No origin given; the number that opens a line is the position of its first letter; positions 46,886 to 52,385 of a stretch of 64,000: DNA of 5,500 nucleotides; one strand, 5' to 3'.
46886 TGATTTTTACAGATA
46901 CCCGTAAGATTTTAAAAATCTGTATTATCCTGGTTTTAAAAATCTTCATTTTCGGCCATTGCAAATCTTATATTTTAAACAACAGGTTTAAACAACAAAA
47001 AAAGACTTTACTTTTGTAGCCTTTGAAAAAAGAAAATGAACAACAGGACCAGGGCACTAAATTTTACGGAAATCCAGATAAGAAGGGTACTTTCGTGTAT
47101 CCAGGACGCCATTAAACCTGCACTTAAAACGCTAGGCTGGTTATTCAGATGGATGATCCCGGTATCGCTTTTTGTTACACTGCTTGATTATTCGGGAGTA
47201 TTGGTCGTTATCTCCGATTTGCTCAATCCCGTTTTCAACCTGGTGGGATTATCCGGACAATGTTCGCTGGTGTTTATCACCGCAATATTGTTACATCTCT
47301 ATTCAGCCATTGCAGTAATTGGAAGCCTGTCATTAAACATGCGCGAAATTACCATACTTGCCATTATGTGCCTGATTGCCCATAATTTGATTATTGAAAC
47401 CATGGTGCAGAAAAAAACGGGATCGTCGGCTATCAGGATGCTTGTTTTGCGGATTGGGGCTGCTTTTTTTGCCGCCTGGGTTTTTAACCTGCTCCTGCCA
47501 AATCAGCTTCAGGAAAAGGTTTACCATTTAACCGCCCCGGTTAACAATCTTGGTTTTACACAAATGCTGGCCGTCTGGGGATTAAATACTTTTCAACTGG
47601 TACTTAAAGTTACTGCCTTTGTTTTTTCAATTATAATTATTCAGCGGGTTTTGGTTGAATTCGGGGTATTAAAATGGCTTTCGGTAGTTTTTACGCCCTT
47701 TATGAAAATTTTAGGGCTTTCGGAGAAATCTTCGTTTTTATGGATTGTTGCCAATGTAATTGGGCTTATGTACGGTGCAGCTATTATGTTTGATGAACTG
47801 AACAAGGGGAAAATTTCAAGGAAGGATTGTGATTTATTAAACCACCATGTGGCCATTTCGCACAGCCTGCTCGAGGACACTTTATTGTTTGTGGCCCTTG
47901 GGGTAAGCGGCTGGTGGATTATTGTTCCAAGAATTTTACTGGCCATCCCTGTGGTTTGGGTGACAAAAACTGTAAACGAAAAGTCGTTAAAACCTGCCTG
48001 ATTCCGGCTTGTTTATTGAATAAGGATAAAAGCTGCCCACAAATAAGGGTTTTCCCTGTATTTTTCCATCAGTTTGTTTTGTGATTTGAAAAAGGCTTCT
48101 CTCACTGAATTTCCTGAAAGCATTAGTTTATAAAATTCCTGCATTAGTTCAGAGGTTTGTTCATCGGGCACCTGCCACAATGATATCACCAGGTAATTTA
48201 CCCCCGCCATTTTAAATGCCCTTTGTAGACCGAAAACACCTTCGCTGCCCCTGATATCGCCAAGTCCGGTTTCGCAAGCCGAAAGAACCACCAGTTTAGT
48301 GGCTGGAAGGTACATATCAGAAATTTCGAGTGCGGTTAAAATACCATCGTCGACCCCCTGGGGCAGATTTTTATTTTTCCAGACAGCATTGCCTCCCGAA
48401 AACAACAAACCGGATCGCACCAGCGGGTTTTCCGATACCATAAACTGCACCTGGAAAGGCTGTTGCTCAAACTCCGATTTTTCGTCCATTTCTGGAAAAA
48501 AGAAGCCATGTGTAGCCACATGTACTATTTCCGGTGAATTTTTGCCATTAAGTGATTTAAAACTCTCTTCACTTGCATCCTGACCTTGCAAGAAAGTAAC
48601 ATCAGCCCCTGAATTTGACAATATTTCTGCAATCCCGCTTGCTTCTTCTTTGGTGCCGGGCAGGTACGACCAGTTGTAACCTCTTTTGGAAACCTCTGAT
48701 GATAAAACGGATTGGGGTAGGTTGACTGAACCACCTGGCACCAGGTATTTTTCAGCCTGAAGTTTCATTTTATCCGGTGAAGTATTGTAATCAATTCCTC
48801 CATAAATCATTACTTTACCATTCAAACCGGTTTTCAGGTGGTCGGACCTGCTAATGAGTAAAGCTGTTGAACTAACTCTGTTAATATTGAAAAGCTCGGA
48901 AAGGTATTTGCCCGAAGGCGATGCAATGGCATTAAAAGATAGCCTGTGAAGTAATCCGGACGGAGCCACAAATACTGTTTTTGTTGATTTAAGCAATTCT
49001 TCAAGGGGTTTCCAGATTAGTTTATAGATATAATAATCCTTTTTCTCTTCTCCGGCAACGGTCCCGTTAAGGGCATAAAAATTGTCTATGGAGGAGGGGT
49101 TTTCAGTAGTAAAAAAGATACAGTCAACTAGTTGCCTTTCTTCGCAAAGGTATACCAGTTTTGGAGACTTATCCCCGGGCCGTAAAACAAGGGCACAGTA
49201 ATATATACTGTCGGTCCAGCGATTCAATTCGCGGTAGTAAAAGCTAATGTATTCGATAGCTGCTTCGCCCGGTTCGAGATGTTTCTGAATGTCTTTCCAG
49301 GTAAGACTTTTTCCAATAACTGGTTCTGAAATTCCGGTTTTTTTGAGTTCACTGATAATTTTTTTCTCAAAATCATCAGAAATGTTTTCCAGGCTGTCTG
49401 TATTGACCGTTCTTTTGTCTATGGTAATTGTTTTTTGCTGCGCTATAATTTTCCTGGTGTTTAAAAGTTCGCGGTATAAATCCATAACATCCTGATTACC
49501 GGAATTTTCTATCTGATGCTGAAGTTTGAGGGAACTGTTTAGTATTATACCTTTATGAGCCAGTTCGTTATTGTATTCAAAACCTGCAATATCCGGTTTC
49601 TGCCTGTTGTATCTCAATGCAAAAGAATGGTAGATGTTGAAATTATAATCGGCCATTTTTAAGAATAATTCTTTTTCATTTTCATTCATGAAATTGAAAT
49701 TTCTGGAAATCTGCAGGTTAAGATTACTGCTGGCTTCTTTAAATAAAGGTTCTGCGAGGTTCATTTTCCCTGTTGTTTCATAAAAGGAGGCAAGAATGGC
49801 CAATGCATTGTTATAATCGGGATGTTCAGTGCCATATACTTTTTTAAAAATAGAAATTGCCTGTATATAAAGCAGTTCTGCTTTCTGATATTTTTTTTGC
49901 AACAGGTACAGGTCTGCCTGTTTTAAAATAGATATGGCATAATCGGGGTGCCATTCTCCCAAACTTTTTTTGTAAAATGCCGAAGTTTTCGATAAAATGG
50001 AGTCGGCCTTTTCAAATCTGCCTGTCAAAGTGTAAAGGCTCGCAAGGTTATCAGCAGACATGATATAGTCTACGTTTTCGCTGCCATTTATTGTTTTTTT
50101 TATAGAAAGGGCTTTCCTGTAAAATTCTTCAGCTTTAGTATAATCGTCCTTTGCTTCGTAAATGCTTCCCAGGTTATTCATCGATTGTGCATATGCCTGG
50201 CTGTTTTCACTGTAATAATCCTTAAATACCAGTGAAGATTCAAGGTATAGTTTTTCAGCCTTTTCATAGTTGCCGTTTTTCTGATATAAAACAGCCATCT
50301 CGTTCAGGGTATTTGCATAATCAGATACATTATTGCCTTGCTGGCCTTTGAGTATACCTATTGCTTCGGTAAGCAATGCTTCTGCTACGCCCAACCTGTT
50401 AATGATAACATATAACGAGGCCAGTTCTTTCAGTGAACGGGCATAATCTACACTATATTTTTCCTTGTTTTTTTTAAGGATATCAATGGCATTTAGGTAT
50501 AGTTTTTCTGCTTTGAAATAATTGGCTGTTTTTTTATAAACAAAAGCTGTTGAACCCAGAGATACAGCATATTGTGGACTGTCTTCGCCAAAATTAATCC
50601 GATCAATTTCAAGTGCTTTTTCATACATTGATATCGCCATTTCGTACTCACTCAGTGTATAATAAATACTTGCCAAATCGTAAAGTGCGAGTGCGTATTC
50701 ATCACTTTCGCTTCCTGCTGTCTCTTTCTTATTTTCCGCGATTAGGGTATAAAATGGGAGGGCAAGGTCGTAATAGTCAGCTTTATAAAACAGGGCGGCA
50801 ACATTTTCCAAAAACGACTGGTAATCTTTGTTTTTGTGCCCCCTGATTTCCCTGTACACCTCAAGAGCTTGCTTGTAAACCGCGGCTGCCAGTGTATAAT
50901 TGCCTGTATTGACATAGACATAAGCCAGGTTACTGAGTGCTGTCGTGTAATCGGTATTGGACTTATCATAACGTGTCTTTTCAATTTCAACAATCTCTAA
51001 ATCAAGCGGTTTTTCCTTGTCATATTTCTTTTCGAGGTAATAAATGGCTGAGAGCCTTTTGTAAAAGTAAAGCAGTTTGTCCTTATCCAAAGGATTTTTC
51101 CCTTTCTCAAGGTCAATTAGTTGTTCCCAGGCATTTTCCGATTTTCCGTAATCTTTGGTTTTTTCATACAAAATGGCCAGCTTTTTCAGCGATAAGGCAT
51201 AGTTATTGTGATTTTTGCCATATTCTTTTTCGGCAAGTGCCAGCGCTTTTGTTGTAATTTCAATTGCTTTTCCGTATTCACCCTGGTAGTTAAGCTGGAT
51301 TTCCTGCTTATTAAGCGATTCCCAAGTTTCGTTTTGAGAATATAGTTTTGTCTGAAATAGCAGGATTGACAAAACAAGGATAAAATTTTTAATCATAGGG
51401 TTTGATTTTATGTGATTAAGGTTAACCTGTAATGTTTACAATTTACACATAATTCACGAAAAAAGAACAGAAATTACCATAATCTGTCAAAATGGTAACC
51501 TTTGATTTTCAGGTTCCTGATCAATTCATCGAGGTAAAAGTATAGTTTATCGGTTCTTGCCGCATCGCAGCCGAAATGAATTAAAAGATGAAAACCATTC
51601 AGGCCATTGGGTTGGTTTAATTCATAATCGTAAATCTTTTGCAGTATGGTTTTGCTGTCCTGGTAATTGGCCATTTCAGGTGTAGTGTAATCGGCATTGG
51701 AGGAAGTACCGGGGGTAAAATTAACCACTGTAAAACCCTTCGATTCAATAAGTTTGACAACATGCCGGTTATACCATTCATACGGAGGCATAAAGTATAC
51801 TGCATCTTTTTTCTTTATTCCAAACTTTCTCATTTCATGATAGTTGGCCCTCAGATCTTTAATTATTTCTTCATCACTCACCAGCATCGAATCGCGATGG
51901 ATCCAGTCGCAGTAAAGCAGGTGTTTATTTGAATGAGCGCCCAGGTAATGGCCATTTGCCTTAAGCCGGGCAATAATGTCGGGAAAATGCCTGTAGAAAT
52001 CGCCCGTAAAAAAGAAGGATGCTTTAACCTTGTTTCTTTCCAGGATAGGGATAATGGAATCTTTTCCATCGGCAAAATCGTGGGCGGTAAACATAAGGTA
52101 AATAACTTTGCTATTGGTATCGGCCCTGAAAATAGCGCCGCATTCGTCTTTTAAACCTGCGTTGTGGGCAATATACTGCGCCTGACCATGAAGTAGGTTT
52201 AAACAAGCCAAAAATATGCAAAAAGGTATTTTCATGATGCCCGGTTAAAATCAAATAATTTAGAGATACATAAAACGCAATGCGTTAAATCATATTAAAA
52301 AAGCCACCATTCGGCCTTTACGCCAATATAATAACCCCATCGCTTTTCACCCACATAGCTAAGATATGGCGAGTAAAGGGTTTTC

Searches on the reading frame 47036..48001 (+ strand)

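Call 61: search_protein_families(library=pfam, proteins=[window:47036-48001:+], max_evalue=0.0001)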
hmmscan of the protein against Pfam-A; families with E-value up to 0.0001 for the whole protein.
window:47036-48001:+ (321 aa): 1 family
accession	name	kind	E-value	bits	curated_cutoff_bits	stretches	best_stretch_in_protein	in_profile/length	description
PF07670.19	Gate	-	1.2e-13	51.9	29.6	2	36-123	4-94/104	Nucleoside recognition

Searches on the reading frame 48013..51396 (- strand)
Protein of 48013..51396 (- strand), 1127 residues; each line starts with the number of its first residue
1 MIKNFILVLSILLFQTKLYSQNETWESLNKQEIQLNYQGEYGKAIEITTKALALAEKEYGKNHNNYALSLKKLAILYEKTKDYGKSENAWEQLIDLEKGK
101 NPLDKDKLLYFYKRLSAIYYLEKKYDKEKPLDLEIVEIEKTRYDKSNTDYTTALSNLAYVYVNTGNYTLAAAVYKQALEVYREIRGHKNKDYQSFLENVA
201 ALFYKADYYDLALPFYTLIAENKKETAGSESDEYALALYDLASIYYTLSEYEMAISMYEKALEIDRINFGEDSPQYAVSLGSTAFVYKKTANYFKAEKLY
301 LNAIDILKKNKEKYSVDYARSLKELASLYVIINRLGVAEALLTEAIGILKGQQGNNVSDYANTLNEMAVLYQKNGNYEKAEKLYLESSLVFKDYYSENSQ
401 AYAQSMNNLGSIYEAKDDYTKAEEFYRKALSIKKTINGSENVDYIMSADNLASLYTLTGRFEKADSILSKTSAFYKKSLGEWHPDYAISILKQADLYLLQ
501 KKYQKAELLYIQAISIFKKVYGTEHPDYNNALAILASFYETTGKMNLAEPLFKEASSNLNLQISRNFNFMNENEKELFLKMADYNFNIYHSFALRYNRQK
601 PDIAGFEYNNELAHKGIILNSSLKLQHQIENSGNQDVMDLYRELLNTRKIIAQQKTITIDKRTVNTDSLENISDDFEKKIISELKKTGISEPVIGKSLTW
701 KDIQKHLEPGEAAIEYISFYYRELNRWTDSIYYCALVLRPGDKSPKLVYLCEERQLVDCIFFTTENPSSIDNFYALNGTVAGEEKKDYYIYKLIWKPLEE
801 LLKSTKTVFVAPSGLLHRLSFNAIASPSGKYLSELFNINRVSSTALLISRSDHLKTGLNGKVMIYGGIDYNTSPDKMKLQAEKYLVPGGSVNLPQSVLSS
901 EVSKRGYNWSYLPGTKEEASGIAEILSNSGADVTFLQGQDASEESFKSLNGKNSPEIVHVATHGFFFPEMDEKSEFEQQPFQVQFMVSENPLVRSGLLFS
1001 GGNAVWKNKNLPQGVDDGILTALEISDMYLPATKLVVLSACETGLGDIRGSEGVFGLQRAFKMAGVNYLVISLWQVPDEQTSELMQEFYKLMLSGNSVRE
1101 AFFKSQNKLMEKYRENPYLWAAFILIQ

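Call 61: search_protein_families(library=pfam, proteins=[window:48013-51396:-], max_evalue=0.0001)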
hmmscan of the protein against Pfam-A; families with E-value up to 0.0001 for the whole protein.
window:48013-51396:- (1127 aa): 13 families
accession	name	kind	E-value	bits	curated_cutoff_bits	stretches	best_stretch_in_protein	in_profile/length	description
PF13424.12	TPR_12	-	7.3e-68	225.2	30.1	8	360-434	2-76/77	Tetratricopeptide repeat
PF12770.12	CHAT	-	8.9e-58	196.4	24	1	790-1126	7-287/289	CHAT domain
PF24885.1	TPR_NPHP3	-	4.2e-49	167.5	100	5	483-557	137-211/239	Nephrocystin-3 TPR domain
PF13374.12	TPR_10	-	1.7e-41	139.5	27.5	3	403-441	2-40/42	Tetratricopeptide repeat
PF13176.12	TPR_7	-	6.7e-30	101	27.9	0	406-435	2-31/36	Tetratricopeptide repeat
PF07719.23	TPR_2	-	6.7e-24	82.4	27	0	404-433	2-31/34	Tetratricopeptide repeat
PF00515.34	TPR_1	-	7.6e-22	76.6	27.8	2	235-266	1-32/34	Tetratricopeptide repeat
PF13181.12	TPR_8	-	7.7e-22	76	25.7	2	403-434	1-32/34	Tetratricopeptide repeat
PF17874.7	TPR_MalT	-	2.7e-12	47.1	45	0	416-553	14-146/336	MalT-like TPR region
PF14559.12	TPR_19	-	4.7e-12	46.5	25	0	358-386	22-50/68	Tetratricopeptide repeat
PF13432.12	TPR_16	-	2.1e-11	44.5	32.7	0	367-431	3-59/65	Tetratricopeptide repeat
PF13428.12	TPR_14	-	1.5e-10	41.2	23.5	0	156-182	6-32/44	Tetratricopeptide repeat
PF13431.12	TPR_17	-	5.7e-05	23.5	24.4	0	359-381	11-33/34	Tetratricopeptide repeat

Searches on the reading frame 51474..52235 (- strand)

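Call 61: search_protein_families(library=pfam, proteins=[window:51474-52235:-], max_evalue=0.0001)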
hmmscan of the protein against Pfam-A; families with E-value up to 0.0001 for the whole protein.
window:51474-52235:- (253 aa): 1 family
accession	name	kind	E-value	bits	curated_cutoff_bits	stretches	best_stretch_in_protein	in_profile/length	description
PF01522.26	Polysacc_deac_1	-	3.7e-19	69.4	23.1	1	39-171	3-124/124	Polysaccharide deacetylase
